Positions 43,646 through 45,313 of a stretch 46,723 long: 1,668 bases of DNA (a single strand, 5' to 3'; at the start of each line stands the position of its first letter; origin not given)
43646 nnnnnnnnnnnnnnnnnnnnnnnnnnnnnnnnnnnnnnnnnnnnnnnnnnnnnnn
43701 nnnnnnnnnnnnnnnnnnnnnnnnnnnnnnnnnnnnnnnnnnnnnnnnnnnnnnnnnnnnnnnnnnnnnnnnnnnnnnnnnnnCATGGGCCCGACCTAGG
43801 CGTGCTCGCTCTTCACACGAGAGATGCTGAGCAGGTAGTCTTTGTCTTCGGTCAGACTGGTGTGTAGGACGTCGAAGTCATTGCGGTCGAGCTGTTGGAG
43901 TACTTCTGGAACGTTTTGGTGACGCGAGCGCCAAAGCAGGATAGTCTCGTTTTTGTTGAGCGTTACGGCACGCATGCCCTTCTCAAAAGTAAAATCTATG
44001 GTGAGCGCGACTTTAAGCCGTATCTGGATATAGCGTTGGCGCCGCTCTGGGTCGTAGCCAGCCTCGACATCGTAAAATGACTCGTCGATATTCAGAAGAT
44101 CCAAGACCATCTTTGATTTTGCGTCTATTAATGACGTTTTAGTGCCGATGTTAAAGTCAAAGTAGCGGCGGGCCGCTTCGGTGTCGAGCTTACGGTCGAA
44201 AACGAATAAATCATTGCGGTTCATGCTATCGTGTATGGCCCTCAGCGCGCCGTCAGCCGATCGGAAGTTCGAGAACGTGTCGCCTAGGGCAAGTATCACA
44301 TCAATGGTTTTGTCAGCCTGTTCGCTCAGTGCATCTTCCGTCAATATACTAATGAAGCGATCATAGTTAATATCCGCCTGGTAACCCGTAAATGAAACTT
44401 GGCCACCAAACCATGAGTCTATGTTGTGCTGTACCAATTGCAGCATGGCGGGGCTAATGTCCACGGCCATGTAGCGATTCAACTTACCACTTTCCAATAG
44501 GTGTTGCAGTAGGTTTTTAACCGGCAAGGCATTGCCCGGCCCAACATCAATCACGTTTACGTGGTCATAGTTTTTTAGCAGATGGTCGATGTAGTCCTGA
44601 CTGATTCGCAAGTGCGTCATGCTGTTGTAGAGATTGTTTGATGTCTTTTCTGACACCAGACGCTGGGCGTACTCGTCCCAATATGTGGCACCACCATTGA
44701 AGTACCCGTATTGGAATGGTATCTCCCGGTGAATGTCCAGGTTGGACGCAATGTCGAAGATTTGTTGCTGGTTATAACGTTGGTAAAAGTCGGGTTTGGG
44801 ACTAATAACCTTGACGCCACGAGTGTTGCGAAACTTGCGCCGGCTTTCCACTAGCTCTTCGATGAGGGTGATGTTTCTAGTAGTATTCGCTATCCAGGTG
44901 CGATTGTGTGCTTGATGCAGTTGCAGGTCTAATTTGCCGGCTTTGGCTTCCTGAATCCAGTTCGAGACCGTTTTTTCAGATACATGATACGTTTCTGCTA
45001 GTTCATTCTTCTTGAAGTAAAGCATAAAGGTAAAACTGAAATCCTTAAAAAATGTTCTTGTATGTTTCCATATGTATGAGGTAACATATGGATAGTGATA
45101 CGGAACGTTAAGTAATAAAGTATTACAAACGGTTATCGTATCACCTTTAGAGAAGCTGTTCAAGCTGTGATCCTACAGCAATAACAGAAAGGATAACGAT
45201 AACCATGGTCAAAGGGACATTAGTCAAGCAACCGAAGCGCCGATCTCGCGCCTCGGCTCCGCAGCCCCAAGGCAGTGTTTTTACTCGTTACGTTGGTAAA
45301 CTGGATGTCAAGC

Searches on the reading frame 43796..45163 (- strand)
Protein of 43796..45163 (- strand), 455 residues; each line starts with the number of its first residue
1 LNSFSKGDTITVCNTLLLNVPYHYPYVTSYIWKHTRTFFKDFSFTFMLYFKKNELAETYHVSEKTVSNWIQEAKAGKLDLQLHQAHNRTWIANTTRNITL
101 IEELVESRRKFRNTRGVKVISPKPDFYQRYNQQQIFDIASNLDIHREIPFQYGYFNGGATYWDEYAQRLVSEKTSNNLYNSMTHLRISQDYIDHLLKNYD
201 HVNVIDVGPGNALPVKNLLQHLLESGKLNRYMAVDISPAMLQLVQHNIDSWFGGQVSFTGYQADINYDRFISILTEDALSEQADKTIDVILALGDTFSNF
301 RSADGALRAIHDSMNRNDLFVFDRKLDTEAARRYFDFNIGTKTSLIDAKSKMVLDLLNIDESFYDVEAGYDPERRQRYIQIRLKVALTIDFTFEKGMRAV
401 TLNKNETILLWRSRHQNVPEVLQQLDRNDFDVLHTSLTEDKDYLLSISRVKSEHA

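Call 15: search_protein_families(library=pfam, proteins=[window:43796-45163:-], max_evalue=0.01)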
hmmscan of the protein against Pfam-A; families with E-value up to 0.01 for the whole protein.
window:43796-45163:- (455 aa): 4 families
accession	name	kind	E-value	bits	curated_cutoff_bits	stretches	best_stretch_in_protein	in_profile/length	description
PF10017.15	Methyltransf_33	-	2.3e-15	56.9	23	1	146-447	14-301/304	Histidine-specific methyltransferase, SAM-dependent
PF08242.18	Methyltransf_12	-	0.00015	22.9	30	1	206-316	2-94/98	Methyltransferase domain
PF13649.12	Methyltransf_25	-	0.0012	20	27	1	204-311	1-90/97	Methyltransferase domain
PF08241.18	Methyltransf_11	-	0.0022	19.1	21.2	1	206-317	2-90/95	Methyltransferase domain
